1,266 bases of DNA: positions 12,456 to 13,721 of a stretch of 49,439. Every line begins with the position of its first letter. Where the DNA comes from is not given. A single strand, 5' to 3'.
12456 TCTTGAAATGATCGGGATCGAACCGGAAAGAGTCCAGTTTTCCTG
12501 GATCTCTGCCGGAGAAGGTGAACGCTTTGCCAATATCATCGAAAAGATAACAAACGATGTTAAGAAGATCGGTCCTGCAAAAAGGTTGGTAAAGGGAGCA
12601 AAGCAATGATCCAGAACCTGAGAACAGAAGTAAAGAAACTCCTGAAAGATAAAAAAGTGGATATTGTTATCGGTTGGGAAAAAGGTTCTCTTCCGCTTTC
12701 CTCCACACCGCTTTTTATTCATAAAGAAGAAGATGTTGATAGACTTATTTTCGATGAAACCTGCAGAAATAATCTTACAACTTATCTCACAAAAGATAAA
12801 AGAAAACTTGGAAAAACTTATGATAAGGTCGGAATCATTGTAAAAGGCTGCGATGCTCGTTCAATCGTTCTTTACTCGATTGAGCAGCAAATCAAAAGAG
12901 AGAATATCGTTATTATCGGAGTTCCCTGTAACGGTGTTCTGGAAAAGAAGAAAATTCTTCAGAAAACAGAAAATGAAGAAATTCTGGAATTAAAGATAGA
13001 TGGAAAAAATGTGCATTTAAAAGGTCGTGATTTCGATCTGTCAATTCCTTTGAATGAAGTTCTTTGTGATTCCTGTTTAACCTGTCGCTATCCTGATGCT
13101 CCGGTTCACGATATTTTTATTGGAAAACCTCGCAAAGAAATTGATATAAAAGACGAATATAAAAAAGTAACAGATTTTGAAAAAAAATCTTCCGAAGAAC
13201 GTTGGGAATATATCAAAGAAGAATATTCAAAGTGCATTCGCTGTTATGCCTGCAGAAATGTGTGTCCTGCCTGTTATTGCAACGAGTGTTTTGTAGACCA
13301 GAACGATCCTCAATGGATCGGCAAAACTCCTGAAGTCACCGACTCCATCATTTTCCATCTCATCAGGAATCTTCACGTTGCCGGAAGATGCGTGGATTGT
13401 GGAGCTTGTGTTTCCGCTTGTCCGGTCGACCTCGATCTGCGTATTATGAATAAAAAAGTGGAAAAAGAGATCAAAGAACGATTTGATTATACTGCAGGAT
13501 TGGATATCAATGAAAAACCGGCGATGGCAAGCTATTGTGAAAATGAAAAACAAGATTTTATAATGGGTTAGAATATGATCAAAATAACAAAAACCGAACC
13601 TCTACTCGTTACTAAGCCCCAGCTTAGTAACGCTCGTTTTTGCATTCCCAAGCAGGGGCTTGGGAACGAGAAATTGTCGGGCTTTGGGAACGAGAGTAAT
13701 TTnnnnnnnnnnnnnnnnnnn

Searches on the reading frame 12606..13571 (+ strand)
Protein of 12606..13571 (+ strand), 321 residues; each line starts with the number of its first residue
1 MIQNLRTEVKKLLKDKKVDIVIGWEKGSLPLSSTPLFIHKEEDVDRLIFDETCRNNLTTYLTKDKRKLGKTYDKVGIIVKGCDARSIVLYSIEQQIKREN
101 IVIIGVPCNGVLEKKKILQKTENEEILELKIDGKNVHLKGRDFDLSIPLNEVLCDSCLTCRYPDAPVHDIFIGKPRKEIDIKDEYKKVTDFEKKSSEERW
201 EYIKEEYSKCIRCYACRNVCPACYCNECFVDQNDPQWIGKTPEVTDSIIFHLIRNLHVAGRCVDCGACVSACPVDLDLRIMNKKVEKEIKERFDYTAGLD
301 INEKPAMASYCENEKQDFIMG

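Call 11: search_protein_families(library=pfam, proteins=[window:12606-13571:+], max_evalue=0.00001)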
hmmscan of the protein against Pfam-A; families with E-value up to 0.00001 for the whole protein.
window:12606-13571:+ (321 aa): 5 families
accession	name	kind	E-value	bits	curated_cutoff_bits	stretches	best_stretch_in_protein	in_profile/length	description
PF12797.12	Fer4_2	-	1.3e-08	34.6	24.5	0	257-274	5-22/22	4Fe-4S binding domain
PF13237.11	Fer4_10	-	1.9e-07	31.4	25.5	0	203-273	2-53/53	4Fe-4S dicluster domain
PF00037.32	Fer4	-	1.1e-06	28.6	21.1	0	260-275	6-21/24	4Fe-4S binding domain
PF13187.11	Fer4_9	-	3.9e-06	27.2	27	0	209-275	1-50/52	4Fe-4S dicluster domain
PF13183.11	Fer4_8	-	6.4e-06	27.1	27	0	207-275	2-67/68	4Fe-4S dicluster domain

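Call 35: search_protein_families(library=pfam, proteins=[window:12606-13571:+], max_evalue=0.1)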
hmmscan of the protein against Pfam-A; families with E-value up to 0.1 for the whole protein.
window:12606-13571:+ (321 aa): 14 families
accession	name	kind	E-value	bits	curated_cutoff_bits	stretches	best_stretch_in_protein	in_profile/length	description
PF12797.12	Fer4_2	-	1.3e-08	34.6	24.5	2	257-274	5-22/22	4Fe-4S binding domain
PF13237.11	Fer4_10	-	1.9e-07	31.4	25.5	2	203-273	2-53/53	4Fe-4S dicluster domain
PF00037.32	Fer4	-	1.1e-06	28.6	21.1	2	260-275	6-21/24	4Fe-4S binding domain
PF13187.11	Fer4_9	-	3.9e-06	27.2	27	1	209-275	1-50/52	4Fe-4S dicluster domain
PF13183.11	Fer4_8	-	6.4e-06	27.1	27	2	207-275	2-67/68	4Fe-4S dicluster domain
PF13746.11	Fer4_18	-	1.2e-05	25.9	27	1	257-279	56-78/114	4Fe-4S dicluster domain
PF12838.12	Fer4_7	-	0.00012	22.9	27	2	209-275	1-51/52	4Fe-4S dicluster domain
PF13534.11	Fer4_17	-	0.0015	19.5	22.2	1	209-277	1-61/61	4Fe-4S dicluster domain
PF12837.12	Fer4_6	-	0.0015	18.9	25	1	259-275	6-22/24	4Fe-4S binding domain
PF12800.12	Fer4_4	-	0.0024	18.5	24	1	260-274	2-16/17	4Fe-4S binding domain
PF13484.11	Fer4_16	-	0.0036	18.5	30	1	261-276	1-16/66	4Fe-4S double cluster binding domain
PF12798.12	Fer4_3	-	0.0053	17.9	27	2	262-275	1-14/15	4Fe-4S binding domain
PF04432.18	FrhB_FdhB_C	-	0.0054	17.1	23.3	1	73-175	2-113/150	Coenzyme F420 hydrogenase/dehydrogenase, beta subunit C terminus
PF17179.9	Fer4_22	-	0.014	16.6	27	0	209-232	1-24/95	4Fe-4S dicluster domain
